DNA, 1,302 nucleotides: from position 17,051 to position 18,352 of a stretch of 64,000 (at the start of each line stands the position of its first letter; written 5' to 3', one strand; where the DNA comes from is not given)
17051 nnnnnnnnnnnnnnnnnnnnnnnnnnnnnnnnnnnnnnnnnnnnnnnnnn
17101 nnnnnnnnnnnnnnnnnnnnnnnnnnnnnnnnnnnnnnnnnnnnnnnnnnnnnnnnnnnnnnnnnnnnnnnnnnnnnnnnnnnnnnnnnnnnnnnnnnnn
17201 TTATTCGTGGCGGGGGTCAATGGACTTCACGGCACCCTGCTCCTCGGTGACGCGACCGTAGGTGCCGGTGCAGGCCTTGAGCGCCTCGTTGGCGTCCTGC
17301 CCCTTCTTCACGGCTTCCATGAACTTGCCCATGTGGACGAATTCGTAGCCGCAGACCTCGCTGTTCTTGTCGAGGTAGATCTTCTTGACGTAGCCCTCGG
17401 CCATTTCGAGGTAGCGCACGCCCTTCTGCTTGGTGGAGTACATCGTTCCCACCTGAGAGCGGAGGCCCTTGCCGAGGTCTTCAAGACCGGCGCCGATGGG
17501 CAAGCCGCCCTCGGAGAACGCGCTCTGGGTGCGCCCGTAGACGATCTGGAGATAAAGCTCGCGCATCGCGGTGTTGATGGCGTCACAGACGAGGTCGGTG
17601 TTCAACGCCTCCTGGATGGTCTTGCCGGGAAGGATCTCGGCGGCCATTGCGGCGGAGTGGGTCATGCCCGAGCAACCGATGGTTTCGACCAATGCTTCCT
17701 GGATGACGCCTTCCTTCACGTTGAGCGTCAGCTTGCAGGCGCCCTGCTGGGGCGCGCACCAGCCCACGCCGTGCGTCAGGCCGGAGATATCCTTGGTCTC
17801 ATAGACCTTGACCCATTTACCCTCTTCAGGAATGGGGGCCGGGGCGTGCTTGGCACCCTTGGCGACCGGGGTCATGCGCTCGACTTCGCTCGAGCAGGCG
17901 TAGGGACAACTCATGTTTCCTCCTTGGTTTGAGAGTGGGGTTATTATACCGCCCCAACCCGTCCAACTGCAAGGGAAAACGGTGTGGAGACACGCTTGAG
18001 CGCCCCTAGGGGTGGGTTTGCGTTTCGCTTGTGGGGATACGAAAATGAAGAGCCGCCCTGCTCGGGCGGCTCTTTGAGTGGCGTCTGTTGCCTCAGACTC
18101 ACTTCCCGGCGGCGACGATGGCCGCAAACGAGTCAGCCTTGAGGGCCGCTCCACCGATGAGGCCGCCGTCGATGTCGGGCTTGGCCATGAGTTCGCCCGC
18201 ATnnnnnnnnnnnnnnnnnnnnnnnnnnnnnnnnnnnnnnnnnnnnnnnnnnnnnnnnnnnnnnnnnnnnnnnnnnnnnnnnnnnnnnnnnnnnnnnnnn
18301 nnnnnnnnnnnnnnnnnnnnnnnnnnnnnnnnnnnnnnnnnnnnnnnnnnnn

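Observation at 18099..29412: Eleven-kb T2SS/T4P-like pseudopilin operon with many paralogs but no secretin, ATPase or peptidase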

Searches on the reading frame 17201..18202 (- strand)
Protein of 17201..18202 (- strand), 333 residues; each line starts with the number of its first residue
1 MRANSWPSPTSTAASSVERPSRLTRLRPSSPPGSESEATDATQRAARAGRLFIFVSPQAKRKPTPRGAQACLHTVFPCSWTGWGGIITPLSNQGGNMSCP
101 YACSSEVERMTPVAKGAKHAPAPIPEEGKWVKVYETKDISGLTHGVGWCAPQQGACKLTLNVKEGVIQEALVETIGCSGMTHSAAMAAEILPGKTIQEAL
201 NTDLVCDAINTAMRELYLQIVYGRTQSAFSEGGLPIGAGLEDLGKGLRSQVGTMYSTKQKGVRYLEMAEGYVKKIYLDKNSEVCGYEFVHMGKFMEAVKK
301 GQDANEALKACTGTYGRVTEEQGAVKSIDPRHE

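Call 9: search_protein_families(library=pfam, proteins=[window:17201-18202:-], max_evalue=0.001)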
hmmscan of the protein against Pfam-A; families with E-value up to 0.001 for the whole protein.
window:17201-18202:- (333 aa): 1 family
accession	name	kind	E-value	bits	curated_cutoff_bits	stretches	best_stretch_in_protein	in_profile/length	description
PF01592.21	NifU_N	-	5.5e-05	23.8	22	1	155-213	37-95/127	NifU-like N terminal domain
